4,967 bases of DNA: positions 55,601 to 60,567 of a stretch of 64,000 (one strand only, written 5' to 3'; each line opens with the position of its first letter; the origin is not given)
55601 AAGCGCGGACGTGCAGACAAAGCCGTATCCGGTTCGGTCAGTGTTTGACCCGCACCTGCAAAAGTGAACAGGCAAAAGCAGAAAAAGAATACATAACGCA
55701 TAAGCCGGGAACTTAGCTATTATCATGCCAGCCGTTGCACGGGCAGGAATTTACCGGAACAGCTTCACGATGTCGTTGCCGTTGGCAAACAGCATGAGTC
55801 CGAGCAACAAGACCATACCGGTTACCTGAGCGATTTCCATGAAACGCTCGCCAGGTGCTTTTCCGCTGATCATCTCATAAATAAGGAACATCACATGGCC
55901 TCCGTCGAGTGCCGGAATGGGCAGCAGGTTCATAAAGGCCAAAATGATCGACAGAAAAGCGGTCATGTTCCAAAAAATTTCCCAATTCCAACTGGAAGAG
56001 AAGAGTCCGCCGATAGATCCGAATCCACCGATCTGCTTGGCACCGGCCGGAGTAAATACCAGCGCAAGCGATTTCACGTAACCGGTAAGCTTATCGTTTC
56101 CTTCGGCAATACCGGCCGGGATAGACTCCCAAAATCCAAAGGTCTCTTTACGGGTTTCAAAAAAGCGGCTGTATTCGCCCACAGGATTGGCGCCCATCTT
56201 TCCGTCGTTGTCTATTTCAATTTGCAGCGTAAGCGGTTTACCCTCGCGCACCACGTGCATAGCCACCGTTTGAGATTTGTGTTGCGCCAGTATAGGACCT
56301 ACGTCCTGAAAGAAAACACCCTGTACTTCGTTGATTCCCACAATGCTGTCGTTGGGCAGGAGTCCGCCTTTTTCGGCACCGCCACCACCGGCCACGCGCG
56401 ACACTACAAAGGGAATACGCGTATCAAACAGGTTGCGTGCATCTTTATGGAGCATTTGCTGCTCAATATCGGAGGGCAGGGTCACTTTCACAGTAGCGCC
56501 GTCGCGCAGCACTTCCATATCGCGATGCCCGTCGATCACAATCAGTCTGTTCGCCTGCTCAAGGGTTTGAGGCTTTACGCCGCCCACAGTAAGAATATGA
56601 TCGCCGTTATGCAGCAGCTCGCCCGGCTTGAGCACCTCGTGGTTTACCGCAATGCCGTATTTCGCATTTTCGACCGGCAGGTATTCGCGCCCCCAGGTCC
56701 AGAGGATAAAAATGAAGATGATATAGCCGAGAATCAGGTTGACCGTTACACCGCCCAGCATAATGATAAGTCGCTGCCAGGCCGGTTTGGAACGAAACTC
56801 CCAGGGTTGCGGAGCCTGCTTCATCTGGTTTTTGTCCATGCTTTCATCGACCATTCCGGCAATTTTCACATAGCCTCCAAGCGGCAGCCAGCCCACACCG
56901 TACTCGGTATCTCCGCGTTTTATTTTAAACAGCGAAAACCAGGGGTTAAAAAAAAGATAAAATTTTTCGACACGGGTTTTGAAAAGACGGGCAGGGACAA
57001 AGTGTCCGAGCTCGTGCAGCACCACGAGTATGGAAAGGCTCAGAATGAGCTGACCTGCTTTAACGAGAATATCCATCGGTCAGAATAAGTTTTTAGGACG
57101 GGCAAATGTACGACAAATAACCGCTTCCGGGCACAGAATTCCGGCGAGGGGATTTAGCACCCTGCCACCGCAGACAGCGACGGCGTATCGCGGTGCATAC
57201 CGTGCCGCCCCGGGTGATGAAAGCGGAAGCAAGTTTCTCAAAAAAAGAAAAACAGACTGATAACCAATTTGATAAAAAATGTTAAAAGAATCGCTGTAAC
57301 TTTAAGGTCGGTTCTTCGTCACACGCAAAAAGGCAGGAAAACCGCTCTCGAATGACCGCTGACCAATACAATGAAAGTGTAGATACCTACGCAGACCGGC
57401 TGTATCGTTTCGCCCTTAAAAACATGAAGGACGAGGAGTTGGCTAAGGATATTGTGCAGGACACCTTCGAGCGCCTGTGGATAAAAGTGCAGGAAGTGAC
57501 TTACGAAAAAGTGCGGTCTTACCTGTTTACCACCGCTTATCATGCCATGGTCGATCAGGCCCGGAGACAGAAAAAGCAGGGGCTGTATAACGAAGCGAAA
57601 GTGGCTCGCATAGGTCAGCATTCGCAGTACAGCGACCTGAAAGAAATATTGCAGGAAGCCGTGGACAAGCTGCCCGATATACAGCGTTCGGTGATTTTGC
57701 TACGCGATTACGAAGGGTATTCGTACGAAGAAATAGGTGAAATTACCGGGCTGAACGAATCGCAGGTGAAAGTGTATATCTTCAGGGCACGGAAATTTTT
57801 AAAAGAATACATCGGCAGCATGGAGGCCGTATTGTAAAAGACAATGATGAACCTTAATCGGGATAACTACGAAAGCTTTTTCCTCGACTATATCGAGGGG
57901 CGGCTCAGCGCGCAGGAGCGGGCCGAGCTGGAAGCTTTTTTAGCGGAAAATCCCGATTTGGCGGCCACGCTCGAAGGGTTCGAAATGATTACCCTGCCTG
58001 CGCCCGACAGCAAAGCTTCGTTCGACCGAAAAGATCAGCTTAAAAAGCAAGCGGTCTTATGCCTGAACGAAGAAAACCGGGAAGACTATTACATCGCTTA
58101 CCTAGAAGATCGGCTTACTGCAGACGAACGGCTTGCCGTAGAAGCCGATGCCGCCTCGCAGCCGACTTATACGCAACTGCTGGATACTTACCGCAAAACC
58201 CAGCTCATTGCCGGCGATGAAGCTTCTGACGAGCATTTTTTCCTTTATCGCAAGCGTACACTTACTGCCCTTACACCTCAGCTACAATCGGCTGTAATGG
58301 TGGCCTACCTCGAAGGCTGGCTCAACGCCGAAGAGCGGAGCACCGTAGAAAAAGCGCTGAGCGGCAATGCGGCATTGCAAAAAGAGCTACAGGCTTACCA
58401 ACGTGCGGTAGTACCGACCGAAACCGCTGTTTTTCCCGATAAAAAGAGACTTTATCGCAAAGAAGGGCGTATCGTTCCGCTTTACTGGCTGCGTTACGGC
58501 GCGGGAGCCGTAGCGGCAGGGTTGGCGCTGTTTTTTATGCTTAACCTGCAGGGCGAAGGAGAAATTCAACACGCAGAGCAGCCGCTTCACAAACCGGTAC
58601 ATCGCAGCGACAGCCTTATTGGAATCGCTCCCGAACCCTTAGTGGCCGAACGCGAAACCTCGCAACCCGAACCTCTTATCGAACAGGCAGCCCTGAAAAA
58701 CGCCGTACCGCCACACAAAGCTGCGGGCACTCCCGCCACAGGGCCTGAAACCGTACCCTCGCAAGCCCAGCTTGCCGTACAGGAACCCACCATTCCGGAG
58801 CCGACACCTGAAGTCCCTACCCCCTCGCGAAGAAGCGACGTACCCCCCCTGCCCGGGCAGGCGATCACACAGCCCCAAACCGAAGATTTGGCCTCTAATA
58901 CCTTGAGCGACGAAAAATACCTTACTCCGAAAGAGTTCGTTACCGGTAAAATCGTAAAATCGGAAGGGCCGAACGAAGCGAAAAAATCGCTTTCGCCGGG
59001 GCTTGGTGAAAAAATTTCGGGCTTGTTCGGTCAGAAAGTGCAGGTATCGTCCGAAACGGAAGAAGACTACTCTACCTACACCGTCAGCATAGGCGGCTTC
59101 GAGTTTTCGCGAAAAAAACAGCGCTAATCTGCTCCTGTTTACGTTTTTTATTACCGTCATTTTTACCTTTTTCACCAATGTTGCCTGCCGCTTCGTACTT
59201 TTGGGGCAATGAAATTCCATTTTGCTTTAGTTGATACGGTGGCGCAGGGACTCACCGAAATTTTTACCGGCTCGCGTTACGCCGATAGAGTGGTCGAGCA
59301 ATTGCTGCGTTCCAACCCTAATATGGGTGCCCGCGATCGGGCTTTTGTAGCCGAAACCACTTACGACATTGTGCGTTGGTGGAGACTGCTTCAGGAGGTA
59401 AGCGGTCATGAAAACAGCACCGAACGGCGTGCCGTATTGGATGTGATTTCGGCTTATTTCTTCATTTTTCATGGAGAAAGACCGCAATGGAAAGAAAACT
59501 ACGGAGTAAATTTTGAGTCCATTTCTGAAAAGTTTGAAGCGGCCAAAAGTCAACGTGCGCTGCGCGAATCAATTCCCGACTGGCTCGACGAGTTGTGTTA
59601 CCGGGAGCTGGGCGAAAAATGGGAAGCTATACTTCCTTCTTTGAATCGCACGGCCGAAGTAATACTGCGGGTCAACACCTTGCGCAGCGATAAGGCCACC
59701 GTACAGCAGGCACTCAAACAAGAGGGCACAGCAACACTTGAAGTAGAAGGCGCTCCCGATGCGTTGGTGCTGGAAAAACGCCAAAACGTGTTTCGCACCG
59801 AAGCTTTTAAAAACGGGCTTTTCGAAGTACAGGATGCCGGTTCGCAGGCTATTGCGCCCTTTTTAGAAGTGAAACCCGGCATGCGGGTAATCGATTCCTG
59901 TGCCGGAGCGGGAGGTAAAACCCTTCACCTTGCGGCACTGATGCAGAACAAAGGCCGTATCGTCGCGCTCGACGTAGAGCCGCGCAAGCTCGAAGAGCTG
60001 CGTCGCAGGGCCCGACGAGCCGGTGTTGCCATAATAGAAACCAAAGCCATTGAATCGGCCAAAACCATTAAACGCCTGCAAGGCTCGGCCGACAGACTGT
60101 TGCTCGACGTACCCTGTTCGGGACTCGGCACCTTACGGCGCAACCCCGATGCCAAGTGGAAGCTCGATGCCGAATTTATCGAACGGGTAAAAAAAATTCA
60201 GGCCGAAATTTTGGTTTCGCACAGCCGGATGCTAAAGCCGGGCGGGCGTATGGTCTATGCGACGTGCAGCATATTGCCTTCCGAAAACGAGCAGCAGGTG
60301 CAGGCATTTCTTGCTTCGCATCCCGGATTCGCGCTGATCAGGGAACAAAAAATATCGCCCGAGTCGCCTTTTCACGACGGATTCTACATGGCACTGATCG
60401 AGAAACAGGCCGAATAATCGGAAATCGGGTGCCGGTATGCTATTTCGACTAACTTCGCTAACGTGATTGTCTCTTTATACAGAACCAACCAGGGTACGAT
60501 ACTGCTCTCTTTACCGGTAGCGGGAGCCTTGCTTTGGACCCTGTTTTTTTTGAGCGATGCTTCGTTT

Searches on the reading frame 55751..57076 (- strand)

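Call 62: search_protein_families(library=pfam, proteins=[window:55751-57076:-], max_evalue=0.00001)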
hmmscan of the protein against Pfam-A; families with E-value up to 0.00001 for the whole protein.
window:55751-57076:- (441 aa): 2 families
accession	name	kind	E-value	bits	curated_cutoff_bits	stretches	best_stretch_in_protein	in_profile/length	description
PF02163.28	Peptidase_M50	-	7.9e-52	176.2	27.2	1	10-426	2-220/221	Peptidase family M50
PF13180.12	PDZ_2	-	7.1e-06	26.7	27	0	224-287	15-79/80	PDZ domain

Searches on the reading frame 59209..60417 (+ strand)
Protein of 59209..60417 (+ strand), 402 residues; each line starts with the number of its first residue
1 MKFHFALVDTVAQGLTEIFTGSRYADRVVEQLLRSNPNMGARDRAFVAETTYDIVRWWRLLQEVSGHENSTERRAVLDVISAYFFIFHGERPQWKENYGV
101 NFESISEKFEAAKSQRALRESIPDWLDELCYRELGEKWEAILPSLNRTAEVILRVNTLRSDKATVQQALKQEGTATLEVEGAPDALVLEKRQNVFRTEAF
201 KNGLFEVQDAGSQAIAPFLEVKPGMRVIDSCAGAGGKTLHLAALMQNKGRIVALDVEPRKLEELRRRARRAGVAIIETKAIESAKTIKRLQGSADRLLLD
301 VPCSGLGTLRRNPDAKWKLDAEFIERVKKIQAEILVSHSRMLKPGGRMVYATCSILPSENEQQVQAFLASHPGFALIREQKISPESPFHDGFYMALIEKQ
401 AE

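Call 63: search_protein_families(library=pfam, proteins=[window:59209-60417:+], max_evalue=0.00001)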
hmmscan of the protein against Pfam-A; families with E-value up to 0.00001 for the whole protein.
window:59209-60417:+ (402 aa): 5 families
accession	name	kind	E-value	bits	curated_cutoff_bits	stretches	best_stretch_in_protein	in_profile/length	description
PF01189.24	Methyltr_RsmB-F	-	4.2e-43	147.8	27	1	218-380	3-166/199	16S rRNA methyltransferase RsmB/F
PF22458.1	RsmF-B_ferredox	-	1.5e-14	54.3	27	1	123-194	2-73/74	Methyltr_RsmF/B-like, ferredoxin-like domain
PF13847.12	Methyltransf_31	-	1.8e-08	34.6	27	1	222-358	2-114/145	Methyltransferase domain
PF01209.24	Ubie_methyltran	-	4.4e-07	29.9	20.1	1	218-295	42-118/233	ubiE/COQ5 methyltransferase family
PF01728.25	FtsJ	-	4e-06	27.3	24.1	1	221-353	19-140/181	FtsJ-like methyltransferase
